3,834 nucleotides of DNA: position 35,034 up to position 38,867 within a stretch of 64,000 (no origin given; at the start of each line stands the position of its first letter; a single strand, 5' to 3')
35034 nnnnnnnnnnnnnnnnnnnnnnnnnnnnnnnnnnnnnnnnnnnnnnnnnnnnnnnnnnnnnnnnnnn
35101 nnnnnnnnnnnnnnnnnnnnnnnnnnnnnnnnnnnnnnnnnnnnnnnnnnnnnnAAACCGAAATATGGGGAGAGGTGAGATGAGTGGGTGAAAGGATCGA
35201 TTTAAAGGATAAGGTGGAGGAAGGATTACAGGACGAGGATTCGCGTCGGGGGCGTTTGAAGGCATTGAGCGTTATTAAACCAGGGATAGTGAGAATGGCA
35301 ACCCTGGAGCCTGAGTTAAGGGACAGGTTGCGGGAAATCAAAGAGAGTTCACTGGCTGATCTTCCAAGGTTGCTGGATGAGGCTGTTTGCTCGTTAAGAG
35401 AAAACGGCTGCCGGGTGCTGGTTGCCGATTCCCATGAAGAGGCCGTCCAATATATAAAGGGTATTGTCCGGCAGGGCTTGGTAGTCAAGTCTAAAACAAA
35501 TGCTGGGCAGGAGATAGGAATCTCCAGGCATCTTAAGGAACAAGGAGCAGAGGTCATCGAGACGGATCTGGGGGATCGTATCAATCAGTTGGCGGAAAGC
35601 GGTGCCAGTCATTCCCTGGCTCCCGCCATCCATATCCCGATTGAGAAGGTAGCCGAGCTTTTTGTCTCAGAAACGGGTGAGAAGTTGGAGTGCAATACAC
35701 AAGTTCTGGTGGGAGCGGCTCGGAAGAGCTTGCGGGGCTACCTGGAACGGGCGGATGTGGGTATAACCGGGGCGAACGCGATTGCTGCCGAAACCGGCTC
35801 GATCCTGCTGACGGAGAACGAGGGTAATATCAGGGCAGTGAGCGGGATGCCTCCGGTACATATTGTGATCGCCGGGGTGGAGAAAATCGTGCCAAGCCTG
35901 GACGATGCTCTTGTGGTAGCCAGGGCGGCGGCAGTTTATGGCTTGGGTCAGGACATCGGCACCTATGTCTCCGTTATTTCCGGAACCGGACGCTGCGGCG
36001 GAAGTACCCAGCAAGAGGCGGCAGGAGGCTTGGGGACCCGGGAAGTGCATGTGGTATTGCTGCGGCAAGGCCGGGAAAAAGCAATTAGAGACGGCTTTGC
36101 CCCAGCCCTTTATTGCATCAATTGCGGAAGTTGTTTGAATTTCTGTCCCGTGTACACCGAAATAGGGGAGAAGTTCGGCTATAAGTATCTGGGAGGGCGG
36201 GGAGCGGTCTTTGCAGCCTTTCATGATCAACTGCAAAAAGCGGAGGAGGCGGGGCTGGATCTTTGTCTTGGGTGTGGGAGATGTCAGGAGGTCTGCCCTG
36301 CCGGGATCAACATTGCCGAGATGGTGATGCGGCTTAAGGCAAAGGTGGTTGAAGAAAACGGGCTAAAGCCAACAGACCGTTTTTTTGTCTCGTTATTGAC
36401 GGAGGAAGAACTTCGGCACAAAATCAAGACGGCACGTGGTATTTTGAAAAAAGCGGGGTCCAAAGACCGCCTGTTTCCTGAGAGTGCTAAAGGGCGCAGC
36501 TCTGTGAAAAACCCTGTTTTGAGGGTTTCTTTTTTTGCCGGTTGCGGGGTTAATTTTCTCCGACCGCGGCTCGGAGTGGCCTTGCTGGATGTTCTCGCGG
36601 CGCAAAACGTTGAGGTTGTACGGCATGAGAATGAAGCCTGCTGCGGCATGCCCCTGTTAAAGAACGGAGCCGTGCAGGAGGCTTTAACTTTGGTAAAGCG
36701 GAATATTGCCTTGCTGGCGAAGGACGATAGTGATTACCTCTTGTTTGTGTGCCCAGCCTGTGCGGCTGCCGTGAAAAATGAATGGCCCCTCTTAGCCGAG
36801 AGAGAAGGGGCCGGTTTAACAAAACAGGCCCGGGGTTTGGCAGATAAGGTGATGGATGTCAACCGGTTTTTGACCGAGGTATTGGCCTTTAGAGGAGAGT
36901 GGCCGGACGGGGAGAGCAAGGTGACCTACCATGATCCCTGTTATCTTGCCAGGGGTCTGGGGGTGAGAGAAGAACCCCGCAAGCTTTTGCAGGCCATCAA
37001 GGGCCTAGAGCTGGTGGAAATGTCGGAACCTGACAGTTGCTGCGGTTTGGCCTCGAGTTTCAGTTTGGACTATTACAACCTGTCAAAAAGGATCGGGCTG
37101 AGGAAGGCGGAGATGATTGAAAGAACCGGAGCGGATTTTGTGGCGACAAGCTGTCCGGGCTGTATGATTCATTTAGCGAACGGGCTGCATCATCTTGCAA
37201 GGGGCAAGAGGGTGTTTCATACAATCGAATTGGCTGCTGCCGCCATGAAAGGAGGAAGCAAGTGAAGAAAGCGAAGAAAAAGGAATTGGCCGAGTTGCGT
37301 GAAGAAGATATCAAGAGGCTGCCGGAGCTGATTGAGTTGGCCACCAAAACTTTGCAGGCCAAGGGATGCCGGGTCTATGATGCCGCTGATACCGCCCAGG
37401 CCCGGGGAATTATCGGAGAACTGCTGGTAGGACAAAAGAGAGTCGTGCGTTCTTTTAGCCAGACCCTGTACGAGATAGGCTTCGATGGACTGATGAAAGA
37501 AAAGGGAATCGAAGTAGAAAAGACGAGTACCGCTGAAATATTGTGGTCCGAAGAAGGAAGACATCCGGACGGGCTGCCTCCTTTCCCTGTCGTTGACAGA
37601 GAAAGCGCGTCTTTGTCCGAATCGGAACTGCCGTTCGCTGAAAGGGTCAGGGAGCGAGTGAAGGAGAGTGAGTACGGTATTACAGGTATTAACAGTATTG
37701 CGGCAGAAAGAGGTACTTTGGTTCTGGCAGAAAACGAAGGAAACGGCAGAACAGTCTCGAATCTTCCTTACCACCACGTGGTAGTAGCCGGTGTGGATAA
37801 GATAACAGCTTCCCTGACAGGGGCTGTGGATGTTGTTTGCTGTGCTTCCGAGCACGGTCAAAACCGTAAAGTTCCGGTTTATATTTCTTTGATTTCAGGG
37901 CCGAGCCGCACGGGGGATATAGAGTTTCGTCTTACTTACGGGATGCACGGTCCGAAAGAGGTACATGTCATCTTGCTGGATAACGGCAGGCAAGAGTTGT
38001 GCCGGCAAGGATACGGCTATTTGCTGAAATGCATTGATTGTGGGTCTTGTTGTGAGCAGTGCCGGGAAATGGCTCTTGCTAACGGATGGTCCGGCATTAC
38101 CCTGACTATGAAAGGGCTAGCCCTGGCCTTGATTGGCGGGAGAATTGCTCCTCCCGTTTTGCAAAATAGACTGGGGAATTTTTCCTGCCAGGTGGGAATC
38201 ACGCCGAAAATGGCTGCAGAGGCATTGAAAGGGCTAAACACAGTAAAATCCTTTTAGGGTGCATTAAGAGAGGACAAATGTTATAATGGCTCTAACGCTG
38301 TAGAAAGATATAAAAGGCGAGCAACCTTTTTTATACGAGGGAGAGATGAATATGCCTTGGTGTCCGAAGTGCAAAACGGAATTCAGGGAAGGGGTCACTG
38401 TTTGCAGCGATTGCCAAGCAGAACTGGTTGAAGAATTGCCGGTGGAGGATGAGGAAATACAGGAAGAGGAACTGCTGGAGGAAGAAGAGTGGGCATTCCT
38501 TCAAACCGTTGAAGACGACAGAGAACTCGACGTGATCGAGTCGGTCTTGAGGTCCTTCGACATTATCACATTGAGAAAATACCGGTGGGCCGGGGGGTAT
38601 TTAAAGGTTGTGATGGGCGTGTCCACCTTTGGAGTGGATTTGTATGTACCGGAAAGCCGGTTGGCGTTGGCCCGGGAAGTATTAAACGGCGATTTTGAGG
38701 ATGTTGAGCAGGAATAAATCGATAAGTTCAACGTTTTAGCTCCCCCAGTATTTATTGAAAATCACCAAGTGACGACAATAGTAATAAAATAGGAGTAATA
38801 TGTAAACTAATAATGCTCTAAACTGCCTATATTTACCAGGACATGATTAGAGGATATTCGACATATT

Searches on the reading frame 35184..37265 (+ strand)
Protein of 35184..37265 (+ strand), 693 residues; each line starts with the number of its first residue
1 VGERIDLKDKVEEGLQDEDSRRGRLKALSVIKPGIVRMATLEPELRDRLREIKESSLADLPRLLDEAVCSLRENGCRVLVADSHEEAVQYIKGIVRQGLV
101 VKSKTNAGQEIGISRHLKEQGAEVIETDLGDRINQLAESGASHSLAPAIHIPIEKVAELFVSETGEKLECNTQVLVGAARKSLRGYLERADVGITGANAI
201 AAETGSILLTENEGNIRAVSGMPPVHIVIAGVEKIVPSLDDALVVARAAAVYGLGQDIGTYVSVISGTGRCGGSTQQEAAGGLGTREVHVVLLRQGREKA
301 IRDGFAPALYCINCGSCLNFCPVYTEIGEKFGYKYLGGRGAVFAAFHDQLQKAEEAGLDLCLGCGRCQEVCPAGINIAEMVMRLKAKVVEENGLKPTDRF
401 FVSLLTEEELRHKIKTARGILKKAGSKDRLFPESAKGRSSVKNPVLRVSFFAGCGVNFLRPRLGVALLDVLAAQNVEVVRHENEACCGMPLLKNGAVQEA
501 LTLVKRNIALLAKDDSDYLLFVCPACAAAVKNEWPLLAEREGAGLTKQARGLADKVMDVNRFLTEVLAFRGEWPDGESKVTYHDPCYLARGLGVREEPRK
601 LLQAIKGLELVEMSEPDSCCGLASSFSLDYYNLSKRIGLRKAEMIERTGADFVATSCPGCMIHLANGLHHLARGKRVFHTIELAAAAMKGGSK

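Call 5: search_protein_families(library=pfam, proteins=[window:35184-37265:+], max_evalue=0.01)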
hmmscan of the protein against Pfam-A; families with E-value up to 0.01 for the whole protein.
window:35184-37265:+ (693 aa): 18 families
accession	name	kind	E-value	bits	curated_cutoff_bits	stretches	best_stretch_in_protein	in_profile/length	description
PF02589.21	LUD_dom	-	1.4e-42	146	22.6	1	65-293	2-189/189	LUD domain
PF02754.22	CCG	-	6.5e-36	122.7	20.6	2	580-664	1-84/85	Cysteine-rich domain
PF13183.11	Fer4_8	-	4.6e-14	53.1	27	1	309-375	3-68/68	4Fe-4S dicluster domain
PF13534.11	Fer4_17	-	7.3e-09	36.5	22.2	1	311-376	2-61/61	4Fe-4S dicluster domain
PF13237.11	Fer4_10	-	1.3e-08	35.1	25.5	2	310-372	8-53/53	4Fe-4S dicluster domain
PF12838.12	Fer4_7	-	3.5e-08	34.2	27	1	311-375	2-52/52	4Fe-4S dicluster domain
PF13484.11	Fer4_16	-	3.1e-07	31.5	30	1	311-373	2-65/66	4Fe-4S double cluster binding domain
PF13187.11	Fer4_9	-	1.8e-06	28.3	27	1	310-374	1-50/52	4Fe-4S dicluster domain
PF12837.12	Fer4_6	-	5.7e-06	26.5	25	1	359-375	7-23/24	4Fe-4S binding domain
PF00037.32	Fer4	-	1.8e-05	24.8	21.1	1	359-374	6-21/24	4Fe-4S binding domain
PF13746.11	Fer4_18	-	2.7e-05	24.8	27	0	348-379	48-79/114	4Fe-4S dicluster domain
PF25160.1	LdpA_Fe-S-bd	-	9.9e-05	22.5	27.6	1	359-375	26-42/49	LdpA Fe-S cluster-binding domain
PF17179.9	Fer4_22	-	0.00048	21.4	27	1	347-375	67-95/95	4Fe-4S dicluster domain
PF14697.11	Fer4_21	-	0.00061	20.3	35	0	358-373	38-53/59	4Fe-4S dicluster domain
PF12800.12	Fer4_4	-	0.0013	19.3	24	0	311-324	4-17/17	4Fe-4S binding domain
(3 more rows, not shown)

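Call 34: search_protein_families(library=ncbifam, proteins=[window:35184-37265:+], max_evalue=0.001)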
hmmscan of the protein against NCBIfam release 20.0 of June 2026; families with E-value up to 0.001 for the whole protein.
window:35184-37265:+ (693 aa): 31 families (the best 25 are shown)
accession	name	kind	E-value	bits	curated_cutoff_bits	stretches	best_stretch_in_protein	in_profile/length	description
NF045670.1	quin_L_LdhH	equivalog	9.5e-164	546.4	800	2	44-422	41-417/706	L-lactate dehydrogenase (quinone) large subunit LdhH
TIGR00273.1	TIGR00273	equivalog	4.4e-77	259.8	444.8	1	44-396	33-379/432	LutB/LldF family L-lactate oxidation iron-sulfur protein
NF004898.0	PRK06259.1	equivalog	2.7e-64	217.6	385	1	310-683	135-483/488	fumarate reductase (CoM/CoB) subunit TfrB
NF008369.0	PRK11168.1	equivalog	8.4e-50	169.8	278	2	443-689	164-400/401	anaerobic glycerol-3-phosphate dehydrogenase subunit C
TIGR03379.1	glycerol3P_GlpC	equivalog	4.1e-37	127.9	279.9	2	447-687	163-395/397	anaerobic glycerol-3-phosphate dehydrogenase subunit GlpC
NF008434.0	PRK11274.1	equivalog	2.6e-32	112.3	333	1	310-685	24-404/409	glycolate oxidase subunit GlcF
NF045663.1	diclust_near_Sec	equivalog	5.3e-10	38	530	1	311-683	306-631/759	pyridine nucleotide-disulfide oxidoreductase/dicluster-binding protein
NF045796.1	DsrK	equivalog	7.6e-10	38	400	1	578-662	322-411/453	sulfate reduction electron transfer complex DsrMKJOP subunit DsrK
NF045724.1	ferredox_TmcB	equivalog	2.6e-08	32.9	735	1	577-671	312-411/430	electron transfer complex ferredoxin TmcB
NF045711.1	sulf_resp_HmcF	equivalog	8.1e-08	31.5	750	1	578-661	335-422/457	sulfate respiration complex iron-sulfur protein HmcF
TIGR01945.1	rnfC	subfamily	1.1e-07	30.7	245.95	1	307-390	361-433/435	RnfABCDGE type electron transport complex subunit C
TIGR03288.1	CoB_CoM_SS_B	equivalog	6.7e-07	28.9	345.15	0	448-539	2-93/290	CoB--CoM heterodisulfide reductase subunit B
TIGR00314.1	cdhA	equivalog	1.3e-06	26.6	781.3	1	310-392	400-470/784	CO dehydrogenase/acetyl-CoA synthase complex subunit alpha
NF004616.0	PRK05950.1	subfamily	1.9e-06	27.2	228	1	302-391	140-236/238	succinate dehydrogenase iron-sulfur subunit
TIGR03290.1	CoB_CoM_SS_C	equivalog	2.7e-06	27.4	160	1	310-403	3-90/144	CoB--CoM heterodisulfide reductase subunit C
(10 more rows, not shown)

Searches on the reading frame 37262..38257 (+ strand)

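Call 5: search_protein_families(library=pfam, proteins=[window:37262-38257:+], max_evalue=0.01)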
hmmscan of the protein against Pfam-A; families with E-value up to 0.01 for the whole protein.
window:37262-38257:+ (331 aa): 1 family
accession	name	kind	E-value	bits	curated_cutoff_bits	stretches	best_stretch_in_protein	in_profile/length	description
PF02589.21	LUD_dom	-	6.9e-41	140.5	22.6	1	24-239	1-189/189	LUD domain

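Call 34: search_protein_families(library=ncbifam, proteins=[window:37262-38257:+], max_evalue=0.001)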
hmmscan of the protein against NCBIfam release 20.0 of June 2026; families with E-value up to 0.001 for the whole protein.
window:37262-38257:+ (331 aa): 2 families
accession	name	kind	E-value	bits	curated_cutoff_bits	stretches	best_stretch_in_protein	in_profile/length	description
NF045670.1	quin_L_LdhH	equivalog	1.5e-37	129.3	800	1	5-273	42-322/706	L-lactate dehydrogenase (quinone) large subunit LdhH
TIGR00273.1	TIGR00273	equivalog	3.4e-37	128.3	444.8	2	127-274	173-312/432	LutB/LldF family L-lactate oxidation iron-sulfur protein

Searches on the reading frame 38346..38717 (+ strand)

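Call 5: search_protein_families(library=pfam, proteins=[window:38346-38717:+], max_evalue=0.01)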
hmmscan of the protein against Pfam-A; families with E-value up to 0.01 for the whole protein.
window:38346-38717:+ (123 aa): 2 families
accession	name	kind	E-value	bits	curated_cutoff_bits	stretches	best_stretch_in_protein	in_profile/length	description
PF13248.11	Zn_ribbon_3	-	0.00028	20.7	27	1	6-27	5-26/26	zinc-ribbon domain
PF12773.13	DZR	-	0.0078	16.8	27.3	0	6-28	1-23/45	Double zinc ribbon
